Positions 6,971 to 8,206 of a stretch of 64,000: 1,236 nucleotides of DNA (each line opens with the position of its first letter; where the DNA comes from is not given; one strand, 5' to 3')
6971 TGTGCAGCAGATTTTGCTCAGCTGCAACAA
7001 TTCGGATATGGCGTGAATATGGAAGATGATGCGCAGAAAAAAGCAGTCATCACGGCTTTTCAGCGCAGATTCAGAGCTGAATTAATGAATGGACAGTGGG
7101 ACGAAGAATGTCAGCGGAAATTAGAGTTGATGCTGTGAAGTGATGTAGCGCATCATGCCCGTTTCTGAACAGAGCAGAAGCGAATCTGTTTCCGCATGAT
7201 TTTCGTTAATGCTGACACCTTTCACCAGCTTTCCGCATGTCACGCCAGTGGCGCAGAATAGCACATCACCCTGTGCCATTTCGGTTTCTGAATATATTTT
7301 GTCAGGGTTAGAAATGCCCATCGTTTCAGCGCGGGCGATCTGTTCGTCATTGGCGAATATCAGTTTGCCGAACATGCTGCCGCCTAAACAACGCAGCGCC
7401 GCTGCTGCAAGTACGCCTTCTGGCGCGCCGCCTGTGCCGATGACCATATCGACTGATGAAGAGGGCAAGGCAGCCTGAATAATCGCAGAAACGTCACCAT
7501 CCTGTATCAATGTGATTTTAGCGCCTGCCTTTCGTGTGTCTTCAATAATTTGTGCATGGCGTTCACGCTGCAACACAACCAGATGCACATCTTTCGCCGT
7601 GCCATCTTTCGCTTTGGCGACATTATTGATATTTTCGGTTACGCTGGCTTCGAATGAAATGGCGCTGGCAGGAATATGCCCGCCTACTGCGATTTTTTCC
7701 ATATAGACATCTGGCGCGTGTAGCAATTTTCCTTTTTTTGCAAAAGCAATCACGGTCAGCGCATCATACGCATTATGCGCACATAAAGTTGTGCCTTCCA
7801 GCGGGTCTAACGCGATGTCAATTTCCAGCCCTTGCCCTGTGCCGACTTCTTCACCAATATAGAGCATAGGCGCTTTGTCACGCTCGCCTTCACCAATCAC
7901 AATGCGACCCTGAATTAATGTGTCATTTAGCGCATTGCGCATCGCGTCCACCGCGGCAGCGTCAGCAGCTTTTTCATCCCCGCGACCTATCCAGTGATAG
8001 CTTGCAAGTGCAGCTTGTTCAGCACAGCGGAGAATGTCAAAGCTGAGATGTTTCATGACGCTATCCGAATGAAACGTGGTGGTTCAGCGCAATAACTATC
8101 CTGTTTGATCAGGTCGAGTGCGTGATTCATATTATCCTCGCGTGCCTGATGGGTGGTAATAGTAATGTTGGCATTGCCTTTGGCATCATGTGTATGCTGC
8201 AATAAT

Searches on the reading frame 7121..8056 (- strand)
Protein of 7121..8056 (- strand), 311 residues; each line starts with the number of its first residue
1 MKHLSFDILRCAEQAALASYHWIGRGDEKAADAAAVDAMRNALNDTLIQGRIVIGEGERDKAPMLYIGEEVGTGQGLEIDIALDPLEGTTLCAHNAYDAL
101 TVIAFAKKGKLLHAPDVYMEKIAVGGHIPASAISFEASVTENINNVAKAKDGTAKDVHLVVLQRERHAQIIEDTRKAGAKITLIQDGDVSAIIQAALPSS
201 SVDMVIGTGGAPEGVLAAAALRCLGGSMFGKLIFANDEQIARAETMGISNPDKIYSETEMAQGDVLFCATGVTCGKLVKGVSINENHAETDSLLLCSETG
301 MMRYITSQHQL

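Call 58: search_protein_families(library=pfam, proteins=[window:7121-8056:-], max_evalue=0.00001)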
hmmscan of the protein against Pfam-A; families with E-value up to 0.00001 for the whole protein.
window:7121-8056:- (311 aa): 1 family
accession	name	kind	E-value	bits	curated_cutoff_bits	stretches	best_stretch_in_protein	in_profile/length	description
PF03320.18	FBPase_glpX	-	8.1e-125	416.2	27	1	3-309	2-307/307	Bacterial fructose-1,6-bisphosphatase, glpX-encoded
